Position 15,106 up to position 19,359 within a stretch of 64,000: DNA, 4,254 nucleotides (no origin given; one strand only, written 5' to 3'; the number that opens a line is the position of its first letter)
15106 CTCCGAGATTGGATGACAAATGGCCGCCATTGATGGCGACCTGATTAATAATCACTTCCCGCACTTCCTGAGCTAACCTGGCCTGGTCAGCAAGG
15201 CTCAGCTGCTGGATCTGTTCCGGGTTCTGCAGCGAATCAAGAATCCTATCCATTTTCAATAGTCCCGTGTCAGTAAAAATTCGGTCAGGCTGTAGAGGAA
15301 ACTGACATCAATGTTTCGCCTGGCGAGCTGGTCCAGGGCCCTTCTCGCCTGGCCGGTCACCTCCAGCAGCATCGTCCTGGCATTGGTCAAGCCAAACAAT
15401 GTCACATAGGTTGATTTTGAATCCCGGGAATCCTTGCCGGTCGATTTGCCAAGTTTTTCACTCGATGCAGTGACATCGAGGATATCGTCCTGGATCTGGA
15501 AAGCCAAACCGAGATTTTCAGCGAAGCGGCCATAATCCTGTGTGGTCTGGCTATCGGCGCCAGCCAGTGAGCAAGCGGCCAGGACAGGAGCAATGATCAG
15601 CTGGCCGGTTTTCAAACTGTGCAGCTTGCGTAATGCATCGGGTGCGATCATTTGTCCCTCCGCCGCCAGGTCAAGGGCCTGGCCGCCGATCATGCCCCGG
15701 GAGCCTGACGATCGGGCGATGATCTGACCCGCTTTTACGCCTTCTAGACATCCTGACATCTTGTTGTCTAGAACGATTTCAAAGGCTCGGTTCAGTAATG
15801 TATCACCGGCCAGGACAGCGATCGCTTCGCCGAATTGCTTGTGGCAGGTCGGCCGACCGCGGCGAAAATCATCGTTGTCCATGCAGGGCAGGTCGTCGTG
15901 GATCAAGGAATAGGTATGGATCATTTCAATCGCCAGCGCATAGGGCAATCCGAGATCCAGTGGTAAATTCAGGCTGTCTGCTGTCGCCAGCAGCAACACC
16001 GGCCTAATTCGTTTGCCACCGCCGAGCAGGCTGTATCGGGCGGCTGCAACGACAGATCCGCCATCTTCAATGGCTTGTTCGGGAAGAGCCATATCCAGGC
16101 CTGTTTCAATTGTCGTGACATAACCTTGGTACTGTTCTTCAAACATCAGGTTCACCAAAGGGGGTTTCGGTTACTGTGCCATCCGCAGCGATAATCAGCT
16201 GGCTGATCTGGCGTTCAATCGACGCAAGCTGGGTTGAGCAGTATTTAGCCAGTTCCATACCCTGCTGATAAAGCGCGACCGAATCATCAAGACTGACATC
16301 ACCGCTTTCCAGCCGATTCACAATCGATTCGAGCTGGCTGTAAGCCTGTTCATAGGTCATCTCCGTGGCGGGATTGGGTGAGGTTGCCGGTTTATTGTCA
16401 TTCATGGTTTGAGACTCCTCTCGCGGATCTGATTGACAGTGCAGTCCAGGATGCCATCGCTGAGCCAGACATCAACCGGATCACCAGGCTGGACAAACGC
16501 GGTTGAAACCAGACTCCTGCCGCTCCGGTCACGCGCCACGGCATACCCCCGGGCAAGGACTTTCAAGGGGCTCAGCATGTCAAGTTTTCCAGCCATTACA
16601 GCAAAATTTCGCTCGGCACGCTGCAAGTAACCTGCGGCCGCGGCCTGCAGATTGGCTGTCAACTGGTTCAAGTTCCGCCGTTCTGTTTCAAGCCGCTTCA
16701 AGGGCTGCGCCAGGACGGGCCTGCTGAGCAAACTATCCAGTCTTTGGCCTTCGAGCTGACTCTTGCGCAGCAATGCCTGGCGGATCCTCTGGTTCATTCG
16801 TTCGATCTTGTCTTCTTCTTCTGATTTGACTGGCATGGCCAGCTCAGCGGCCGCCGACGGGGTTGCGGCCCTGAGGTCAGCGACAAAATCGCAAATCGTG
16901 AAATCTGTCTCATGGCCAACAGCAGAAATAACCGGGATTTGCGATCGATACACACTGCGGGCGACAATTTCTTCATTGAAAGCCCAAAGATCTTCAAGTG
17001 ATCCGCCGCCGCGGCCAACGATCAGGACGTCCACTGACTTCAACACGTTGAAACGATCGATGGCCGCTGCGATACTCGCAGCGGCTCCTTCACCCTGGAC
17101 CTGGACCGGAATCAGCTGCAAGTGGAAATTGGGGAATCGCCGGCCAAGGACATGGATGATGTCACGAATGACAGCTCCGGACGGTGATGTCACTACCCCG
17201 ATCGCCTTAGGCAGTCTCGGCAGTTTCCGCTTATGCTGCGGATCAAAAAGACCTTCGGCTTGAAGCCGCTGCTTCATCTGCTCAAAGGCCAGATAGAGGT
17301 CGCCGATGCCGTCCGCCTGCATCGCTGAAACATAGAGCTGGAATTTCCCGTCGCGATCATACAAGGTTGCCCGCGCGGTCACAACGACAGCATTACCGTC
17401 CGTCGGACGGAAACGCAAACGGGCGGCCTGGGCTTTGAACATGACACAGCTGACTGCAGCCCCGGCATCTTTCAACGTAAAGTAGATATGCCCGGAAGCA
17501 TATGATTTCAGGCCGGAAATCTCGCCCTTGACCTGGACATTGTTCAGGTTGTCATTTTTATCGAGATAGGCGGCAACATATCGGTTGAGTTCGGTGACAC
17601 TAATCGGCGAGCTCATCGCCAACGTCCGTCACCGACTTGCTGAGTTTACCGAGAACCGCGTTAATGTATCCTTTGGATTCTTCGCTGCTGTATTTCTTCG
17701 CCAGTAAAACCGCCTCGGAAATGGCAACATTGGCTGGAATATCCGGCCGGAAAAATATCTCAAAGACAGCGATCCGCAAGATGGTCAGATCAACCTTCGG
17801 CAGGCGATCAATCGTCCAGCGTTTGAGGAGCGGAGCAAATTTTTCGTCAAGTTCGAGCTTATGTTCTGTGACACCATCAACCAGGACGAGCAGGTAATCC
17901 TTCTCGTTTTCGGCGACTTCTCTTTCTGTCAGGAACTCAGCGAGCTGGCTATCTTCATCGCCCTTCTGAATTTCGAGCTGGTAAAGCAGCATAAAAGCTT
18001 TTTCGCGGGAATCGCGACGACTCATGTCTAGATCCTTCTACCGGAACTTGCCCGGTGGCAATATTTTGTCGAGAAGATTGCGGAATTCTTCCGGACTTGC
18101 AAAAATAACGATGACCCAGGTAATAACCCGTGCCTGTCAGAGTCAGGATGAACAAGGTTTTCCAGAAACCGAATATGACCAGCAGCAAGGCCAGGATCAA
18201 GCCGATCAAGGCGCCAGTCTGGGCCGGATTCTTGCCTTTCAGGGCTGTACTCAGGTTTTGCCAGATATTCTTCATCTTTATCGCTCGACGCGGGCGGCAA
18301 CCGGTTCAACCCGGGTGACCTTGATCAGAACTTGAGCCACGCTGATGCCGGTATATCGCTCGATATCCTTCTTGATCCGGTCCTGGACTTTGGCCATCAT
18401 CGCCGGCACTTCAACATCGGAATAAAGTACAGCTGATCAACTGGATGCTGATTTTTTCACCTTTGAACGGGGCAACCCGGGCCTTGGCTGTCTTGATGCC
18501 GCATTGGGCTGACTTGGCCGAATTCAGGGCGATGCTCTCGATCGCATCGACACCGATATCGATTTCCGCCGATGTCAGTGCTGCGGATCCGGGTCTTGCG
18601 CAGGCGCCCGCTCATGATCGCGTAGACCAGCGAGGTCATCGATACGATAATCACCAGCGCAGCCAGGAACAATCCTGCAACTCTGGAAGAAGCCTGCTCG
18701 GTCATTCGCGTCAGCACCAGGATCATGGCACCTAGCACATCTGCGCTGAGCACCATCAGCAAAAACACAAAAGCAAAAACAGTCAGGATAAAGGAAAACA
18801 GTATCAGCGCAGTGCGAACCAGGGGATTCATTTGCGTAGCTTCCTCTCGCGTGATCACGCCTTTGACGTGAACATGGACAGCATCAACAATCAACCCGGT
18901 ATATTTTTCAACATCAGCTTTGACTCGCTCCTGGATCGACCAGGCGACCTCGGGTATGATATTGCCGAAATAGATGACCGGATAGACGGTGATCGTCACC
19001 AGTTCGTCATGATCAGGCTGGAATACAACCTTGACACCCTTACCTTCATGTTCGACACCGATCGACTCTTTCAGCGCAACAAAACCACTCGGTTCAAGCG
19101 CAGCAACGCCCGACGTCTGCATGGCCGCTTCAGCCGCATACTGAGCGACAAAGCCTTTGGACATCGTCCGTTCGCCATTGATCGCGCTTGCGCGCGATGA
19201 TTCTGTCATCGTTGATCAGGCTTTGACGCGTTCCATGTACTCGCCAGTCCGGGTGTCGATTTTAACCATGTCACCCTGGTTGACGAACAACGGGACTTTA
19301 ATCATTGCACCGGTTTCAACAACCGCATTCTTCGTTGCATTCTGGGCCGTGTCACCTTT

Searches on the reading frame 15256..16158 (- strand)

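Call 71: search_protein_families(library=pfam, proteins=[window:15256-16158:-], max_evalue=0.0001)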
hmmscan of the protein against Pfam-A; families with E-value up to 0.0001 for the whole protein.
window:15256-16158:- (300 aa): 1 family
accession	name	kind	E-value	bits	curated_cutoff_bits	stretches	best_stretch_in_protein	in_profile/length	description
PF00348.22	polyprenyl_synt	-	3.8e-56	190.5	27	1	38-272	6-238/251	Polyprenyl synthetase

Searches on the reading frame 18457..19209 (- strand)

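Call 71: search_protein_families(library=pfam, proteins=[window:18457-19209:-], max_evalue=0.0001)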
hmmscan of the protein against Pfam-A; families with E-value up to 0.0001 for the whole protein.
window:18457-19209:- (250 aa): 1 family
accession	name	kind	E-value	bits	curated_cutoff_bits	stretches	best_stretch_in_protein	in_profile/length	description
PF03780.18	Asp23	-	7.9e-20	71.7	28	1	11-118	2-107/108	Asp23 family, cell envelope-related function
